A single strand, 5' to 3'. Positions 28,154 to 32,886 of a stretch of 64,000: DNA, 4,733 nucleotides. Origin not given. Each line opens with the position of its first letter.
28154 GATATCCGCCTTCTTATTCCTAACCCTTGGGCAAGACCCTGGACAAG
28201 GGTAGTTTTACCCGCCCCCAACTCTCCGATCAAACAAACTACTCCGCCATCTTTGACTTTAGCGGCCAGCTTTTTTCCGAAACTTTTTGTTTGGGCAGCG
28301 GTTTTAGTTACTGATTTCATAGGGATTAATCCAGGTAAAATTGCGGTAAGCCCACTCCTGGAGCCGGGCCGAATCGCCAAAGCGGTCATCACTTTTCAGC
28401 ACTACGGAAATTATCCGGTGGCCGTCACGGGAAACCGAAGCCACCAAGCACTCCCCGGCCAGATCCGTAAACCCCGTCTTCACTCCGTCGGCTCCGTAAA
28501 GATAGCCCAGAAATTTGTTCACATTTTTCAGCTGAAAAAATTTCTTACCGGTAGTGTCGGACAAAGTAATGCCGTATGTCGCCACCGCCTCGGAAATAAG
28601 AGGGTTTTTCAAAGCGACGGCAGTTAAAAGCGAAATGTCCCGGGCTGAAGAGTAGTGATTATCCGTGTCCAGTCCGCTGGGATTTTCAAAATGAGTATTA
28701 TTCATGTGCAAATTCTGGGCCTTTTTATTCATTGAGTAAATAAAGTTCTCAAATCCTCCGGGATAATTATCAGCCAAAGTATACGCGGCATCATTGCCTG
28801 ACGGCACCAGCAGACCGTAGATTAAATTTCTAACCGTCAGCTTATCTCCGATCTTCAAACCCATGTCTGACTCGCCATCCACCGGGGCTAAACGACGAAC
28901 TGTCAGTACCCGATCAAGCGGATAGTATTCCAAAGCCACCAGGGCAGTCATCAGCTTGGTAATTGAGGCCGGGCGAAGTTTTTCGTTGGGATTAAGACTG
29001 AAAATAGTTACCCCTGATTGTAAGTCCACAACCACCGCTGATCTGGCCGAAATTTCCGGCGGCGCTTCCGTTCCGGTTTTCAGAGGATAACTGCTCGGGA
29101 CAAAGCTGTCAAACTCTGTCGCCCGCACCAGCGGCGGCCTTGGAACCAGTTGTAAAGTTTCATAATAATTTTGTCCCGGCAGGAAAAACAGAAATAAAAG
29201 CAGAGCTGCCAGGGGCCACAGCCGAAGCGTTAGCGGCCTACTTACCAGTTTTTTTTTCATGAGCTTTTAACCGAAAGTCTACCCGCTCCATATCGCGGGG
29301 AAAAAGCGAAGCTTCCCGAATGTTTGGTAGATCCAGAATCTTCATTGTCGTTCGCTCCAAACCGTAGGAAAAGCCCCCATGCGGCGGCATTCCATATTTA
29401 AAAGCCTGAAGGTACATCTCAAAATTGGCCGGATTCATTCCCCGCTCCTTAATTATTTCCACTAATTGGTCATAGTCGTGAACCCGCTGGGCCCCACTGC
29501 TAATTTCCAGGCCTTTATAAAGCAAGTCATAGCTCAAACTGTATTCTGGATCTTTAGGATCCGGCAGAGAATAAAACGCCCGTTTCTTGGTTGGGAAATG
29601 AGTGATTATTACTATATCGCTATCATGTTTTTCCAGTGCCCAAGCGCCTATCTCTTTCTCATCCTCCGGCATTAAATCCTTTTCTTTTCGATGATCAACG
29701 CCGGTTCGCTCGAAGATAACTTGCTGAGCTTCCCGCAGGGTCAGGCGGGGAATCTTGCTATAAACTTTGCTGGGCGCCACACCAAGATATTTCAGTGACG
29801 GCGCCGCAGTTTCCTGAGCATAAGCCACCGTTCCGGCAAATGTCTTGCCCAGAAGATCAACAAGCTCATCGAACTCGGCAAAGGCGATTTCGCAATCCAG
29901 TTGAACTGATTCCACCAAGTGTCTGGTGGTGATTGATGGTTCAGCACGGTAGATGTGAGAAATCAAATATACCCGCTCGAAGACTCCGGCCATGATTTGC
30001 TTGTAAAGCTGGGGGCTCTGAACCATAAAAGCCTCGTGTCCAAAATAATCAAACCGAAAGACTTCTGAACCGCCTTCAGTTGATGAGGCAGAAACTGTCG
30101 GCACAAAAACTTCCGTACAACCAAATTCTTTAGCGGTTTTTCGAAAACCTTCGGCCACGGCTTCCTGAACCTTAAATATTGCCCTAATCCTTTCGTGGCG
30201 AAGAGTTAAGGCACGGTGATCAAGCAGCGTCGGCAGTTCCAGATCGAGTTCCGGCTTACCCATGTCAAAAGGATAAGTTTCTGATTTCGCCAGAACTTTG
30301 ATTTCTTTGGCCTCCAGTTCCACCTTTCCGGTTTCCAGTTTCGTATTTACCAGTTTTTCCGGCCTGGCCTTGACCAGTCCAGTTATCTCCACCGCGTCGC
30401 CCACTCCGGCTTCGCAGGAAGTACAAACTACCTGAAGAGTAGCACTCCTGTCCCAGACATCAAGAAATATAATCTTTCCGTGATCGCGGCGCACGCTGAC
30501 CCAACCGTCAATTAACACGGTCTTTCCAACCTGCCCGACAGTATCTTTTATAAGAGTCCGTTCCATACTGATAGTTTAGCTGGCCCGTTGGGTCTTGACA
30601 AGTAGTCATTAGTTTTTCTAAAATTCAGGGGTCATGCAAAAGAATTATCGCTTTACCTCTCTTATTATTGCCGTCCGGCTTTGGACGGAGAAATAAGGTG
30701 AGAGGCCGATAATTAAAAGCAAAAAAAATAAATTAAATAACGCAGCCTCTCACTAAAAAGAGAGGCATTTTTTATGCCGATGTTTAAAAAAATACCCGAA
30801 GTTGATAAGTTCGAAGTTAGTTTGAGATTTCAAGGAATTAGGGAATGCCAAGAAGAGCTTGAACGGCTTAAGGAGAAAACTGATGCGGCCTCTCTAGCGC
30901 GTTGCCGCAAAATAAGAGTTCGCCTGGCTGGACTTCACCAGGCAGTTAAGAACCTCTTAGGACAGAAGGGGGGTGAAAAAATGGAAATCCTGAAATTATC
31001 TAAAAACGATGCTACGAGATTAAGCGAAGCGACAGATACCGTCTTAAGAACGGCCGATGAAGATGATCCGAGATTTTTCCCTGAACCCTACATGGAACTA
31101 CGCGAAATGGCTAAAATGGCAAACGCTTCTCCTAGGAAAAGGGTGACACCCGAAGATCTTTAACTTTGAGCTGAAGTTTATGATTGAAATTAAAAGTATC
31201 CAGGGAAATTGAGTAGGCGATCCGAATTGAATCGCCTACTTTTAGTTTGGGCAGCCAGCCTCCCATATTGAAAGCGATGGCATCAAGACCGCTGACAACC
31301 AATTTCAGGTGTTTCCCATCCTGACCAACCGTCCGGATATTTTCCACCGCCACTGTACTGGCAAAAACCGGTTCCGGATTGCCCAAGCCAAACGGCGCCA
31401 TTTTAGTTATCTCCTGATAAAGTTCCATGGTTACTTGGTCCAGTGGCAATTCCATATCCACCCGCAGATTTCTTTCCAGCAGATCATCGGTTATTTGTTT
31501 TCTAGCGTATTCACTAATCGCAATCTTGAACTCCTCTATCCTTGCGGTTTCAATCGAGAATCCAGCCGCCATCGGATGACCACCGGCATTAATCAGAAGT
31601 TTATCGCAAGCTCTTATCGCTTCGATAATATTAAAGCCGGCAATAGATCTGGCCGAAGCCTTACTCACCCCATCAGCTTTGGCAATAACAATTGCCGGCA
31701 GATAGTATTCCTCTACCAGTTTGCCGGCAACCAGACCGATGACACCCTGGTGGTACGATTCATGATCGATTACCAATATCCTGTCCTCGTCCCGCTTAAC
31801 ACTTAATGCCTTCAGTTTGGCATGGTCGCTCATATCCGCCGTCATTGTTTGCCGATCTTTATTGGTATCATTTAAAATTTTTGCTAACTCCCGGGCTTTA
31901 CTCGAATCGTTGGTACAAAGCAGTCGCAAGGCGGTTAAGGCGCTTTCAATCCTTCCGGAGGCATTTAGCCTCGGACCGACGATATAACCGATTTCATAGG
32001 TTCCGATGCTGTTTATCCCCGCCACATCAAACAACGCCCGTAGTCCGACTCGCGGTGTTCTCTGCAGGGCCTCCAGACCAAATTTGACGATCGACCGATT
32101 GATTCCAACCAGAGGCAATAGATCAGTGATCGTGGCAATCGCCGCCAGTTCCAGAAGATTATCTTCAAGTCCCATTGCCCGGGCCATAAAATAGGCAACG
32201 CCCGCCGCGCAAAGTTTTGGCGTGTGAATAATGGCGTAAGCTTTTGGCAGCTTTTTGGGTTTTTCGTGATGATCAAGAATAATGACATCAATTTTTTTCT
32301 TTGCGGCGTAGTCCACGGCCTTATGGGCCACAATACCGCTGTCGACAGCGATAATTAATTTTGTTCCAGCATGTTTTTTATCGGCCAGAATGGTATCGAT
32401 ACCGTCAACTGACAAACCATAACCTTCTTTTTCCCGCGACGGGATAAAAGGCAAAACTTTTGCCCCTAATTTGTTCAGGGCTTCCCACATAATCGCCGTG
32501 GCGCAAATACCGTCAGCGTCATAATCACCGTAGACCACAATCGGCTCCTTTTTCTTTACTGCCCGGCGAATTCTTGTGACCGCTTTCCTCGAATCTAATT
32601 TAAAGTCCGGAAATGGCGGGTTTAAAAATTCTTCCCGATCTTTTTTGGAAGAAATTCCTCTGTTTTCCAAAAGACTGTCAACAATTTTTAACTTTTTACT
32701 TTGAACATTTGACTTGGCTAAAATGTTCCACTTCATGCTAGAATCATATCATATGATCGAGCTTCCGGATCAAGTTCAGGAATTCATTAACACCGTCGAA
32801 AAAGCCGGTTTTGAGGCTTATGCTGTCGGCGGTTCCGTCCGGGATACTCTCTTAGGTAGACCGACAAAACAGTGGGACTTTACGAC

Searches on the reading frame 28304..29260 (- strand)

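Call 11: search_protein_families(library=pfam, proteins=[window:28304-29260:-], max_evalue=0.001)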
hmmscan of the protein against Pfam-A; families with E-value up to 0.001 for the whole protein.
window:28304-29260:- (318 aa): 3 families
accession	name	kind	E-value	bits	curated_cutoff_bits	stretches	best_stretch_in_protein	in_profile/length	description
PF00768.25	Peptidase_S11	-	9.3e-62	209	27.6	1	64-290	4-237/239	D-alanyl-D-alanine carboxypeptidase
PF13354.11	Beta-lactamase2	-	1.6e-06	28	22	1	75-212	2-143/214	Beta-lactamase enzyme family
PF02113.21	Peptidase_S13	-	4.8e-05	22.7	22.8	1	68-111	12-57/444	D-Ala-D-Ala carboxypeptidase 3 (S13) family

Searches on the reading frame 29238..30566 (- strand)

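Call 11: search_protein_families(library=pfam, proteins=[window:29238-30566:-], max_evalue=0.001)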
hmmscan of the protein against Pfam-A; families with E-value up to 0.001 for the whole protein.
window:29238-30566:- (442 aa): 2 families
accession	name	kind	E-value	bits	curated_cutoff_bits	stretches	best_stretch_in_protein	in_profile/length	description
PF00152.25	tRNA-synt_2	-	2e-68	231.2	25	1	113-425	4-307/308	tRNA synthetases class II (D, K and N)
PF01336.31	tRNA_anti-codon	-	7e-10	39.2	27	1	17-92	1-75/75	OB-fold nucleic acid binding domain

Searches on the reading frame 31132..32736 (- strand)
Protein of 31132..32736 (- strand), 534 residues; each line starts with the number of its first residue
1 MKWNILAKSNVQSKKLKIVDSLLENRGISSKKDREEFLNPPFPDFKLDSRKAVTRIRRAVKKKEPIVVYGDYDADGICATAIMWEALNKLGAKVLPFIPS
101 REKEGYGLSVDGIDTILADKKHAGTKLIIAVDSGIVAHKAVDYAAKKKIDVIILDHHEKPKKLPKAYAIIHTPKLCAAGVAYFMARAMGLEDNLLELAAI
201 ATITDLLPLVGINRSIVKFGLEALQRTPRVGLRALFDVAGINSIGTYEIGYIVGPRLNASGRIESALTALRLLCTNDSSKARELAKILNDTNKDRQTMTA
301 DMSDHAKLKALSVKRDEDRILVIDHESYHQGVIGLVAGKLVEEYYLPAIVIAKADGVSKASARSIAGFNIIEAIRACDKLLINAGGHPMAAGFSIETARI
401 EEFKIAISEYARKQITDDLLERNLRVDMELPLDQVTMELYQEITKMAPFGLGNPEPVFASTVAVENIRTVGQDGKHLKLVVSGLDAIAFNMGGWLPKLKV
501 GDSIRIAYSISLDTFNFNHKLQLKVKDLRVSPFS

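Call 11: search_protein_families(library=pfam, proteins=[window:31132-32736:-], max_evalue=0.001)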
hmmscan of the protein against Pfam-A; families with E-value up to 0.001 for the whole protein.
window:31132-32736:- (534 aa): 3 families
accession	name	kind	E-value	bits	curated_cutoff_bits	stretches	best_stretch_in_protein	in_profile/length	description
PF17768.7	RecJ_OB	-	4.6e-29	101.1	27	1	426-527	1-107/107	RecJ OB domain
PF01368.27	DHH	-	4.3e-24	85.6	28.1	1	66-202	2-125/125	DHH family, N-terminal domain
PF02272.25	DHHA1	-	6.1e-14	52.8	25.9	1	320-412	4-101/102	DHHA1 domain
